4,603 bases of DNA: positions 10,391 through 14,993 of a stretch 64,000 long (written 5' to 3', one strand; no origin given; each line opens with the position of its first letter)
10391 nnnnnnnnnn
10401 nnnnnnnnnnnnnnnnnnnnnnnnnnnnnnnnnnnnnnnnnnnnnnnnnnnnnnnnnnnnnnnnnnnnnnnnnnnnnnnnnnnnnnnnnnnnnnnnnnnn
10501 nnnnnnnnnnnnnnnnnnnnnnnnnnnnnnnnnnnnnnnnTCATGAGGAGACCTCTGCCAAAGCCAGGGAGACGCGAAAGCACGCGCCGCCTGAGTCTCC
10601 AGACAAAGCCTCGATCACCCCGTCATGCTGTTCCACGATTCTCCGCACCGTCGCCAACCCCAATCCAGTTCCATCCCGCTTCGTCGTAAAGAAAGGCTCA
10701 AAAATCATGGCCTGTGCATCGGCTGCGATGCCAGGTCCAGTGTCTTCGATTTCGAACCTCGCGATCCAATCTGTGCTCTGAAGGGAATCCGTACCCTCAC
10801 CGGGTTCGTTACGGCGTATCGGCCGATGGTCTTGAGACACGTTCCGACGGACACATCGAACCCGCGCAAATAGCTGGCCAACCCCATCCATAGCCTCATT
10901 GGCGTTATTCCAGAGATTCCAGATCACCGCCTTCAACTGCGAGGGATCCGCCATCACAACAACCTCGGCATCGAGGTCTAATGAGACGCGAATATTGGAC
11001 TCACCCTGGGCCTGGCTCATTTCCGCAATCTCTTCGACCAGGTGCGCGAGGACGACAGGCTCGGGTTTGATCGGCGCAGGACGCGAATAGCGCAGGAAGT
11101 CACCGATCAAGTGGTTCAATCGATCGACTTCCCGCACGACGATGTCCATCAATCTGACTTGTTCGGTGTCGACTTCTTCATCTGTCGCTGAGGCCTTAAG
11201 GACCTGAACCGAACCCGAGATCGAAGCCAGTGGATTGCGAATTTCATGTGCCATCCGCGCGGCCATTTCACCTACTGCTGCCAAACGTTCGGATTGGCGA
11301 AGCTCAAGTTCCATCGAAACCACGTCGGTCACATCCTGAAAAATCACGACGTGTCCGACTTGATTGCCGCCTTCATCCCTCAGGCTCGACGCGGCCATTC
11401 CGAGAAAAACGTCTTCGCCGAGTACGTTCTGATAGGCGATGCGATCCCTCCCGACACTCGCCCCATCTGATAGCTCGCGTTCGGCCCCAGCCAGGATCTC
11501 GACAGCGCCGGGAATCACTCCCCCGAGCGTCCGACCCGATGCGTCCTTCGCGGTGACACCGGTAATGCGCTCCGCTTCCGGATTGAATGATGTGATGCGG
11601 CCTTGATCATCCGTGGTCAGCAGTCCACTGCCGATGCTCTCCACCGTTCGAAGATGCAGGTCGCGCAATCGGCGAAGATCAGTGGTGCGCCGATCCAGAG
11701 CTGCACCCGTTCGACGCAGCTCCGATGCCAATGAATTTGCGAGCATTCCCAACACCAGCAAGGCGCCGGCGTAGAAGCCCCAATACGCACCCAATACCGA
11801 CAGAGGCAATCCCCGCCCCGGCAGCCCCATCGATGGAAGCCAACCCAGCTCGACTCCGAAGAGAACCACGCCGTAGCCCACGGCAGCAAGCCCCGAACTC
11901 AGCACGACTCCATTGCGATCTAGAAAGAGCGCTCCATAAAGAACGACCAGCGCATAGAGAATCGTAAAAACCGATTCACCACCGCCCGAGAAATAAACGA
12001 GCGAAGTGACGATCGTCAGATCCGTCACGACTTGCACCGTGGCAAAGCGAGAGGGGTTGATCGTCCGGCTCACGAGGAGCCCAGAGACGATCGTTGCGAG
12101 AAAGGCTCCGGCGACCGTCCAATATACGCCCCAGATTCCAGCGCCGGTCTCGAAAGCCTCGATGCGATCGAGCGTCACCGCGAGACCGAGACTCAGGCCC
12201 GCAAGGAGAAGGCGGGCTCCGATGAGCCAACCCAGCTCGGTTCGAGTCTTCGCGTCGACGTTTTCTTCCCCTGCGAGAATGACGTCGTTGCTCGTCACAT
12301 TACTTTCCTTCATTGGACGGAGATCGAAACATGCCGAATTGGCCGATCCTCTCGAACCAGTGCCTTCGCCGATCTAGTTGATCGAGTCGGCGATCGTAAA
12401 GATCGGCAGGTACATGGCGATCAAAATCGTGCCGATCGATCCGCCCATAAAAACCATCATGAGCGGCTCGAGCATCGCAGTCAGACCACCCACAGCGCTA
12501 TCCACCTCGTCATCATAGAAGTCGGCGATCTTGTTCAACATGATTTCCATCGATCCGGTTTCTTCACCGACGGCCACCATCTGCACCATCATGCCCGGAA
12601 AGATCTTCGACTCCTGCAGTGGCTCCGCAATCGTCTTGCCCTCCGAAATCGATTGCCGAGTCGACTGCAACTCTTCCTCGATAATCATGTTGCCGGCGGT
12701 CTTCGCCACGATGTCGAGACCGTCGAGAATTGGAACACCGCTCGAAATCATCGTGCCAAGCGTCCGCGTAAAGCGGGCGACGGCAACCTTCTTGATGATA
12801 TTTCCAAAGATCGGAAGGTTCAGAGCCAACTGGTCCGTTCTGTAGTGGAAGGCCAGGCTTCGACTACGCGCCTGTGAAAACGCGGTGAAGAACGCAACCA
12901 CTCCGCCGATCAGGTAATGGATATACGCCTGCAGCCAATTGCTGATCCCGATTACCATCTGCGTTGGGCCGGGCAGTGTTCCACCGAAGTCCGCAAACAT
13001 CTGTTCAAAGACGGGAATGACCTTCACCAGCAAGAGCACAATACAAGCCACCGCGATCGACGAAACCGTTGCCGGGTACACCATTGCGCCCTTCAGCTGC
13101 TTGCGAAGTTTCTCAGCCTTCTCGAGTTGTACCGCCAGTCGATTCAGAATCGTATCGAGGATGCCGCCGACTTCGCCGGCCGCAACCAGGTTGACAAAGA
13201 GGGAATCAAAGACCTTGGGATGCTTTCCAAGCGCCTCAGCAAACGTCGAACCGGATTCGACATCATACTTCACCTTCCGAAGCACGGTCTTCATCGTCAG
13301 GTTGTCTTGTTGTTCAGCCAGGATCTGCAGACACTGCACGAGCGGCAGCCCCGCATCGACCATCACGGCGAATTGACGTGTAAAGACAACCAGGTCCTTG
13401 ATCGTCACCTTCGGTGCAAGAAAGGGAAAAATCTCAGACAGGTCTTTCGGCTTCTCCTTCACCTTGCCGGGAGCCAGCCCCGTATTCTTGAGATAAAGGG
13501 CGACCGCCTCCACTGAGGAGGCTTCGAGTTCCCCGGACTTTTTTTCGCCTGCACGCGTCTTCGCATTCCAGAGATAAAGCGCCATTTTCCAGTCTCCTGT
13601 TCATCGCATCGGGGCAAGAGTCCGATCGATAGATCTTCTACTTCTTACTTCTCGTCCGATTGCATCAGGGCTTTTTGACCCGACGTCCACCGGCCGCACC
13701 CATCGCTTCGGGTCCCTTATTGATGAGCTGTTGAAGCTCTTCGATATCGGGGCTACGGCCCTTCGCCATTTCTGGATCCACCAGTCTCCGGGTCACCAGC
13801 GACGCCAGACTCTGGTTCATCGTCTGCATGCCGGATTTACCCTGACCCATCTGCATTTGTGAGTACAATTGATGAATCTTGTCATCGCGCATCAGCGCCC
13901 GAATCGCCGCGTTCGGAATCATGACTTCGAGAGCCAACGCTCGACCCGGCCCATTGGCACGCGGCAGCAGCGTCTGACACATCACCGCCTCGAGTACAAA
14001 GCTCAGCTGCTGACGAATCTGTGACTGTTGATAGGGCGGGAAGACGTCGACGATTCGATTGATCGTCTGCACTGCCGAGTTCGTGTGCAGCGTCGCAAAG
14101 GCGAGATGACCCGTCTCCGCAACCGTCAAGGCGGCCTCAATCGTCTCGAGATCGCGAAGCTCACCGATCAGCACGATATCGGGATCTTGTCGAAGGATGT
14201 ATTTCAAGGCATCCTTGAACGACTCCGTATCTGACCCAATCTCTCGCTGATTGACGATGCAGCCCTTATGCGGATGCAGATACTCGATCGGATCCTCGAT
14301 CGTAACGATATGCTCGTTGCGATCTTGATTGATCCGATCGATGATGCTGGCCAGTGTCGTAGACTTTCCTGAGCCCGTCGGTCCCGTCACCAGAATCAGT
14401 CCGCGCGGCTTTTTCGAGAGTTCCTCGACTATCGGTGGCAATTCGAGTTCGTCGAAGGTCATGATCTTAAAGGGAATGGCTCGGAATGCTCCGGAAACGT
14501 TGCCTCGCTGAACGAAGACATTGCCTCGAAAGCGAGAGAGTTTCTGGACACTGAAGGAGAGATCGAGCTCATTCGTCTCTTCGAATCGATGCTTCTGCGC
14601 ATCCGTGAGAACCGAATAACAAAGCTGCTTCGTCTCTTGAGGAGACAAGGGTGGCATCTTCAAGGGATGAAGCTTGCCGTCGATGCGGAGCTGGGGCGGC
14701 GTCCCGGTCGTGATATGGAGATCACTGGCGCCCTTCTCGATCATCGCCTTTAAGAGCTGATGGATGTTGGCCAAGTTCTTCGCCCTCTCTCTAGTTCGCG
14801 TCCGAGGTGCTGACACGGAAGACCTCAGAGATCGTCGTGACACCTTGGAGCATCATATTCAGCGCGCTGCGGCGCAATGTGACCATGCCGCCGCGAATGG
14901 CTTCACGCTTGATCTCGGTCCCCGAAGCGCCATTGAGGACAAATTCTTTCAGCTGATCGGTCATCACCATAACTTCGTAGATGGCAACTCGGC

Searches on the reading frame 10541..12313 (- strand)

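Call 27: search_protein_families(library=pfam, proteins=[window:10541-12313:-], max_evalue=0.001)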
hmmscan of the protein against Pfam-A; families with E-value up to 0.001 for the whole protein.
window:10541-12313:- (590 aa): 7 families
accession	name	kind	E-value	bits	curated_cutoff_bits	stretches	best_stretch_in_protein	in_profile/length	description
PF02518.31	HATPase_c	-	3.3e-18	66.6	26.4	1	456-585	2-109/111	Histidine kinase-, DNA gyrase B-, and HSP90-like ATPase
PF00512.31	HisKA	-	3.1e-16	59.6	26.9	1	347-411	2-62/66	His Kinase A (phospho-acceptor) domain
PF00989.32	PAS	-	7.5e-12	45.7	22.6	1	223-328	6-113/113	PAS fold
PF13426.13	PAS_9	-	8.5e-09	36.1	27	1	230-330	3-103/103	PAS domain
PF08448.16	PAS_4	-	1.9e-08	35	23.1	1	224-331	1-108/110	PAS fold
PF25323.1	6TM_PilS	-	3.2e-08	33.9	27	1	60-161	48-150/189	PilS-like transmembrane domain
PF13188.13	PAS_8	-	4.1e-05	23.8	21.8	1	216-272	3-56/65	PAS domain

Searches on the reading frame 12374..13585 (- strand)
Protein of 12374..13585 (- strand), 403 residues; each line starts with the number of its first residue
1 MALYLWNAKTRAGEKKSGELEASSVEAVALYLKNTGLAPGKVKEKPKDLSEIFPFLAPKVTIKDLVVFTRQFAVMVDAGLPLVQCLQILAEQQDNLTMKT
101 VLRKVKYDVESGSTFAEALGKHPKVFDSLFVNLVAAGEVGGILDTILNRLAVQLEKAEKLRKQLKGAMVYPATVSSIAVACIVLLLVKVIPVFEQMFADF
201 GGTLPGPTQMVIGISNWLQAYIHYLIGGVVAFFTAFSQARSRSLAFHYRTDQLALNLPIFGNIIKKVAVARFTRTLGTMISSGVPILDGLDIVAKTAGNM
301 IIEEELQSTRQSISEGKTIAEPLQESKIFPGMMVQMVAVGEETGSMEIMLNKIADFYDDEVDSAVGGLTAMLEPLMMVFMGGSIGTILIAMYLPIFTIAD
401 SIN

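Call 27: search_protein_families(library=pfam, proteins=[window:12374-13585:-], max_evalue=0.001)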
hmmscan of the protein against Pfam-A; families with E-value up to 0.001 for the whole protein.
window:12374-13585:- (403 aa): 1 family
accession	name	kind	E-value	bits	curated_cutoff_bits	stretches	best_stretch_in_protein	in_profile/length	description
PF00482.28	T2SSF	-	1.1e-62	210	25.2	2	68-191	1-125/125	Type II secretion system (T2SS), protein F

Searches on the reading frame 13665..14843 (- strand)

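Call 28: search_protein_families(library=pfam, proteins=[window:13665-14843:-], max_evalue=0.001)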
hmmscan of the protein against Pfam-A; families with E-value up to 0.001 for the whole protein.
window:13665-14843:- (392 aa): 8 families
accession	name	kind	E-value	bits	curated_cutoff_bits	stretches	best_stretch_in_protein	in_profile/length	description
PF00437.27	T2SSE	-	4.6e-49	167.5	24.9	1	26-296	11-281/370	Type II/IV secretion system protein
PF25199.1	nSTAND_NTPase5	-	2.3e-05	24.7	34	1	140-189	34-83/145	Novel STAND NTPase 5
PF13401.12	AAA_22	-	2.8e-05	24.9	27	1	146-184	4-41/130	AAA domain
PF13191.12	AAA_16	-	0.00022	22.2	32.6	1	146-183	24-57/167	AAA ATPase domain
PF01935.23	DUF87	-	0.00043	20.9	23.2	1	151-182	27-58/220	Helicase HerA, central domain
PF13555.12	AAA_29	-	0.00077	19.6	27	0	145-164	20-39/61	P-loop containing region of AAA domain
PF01637.24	ATPase_2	-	0.00091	19.5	33.2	0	132-179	5-51/225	ATPase domain predominantly from Archaea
PF04851.21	ResIII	-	0.00099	19.5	22.5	0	139-183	16-60/164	Type III restriction enzyme, res subunit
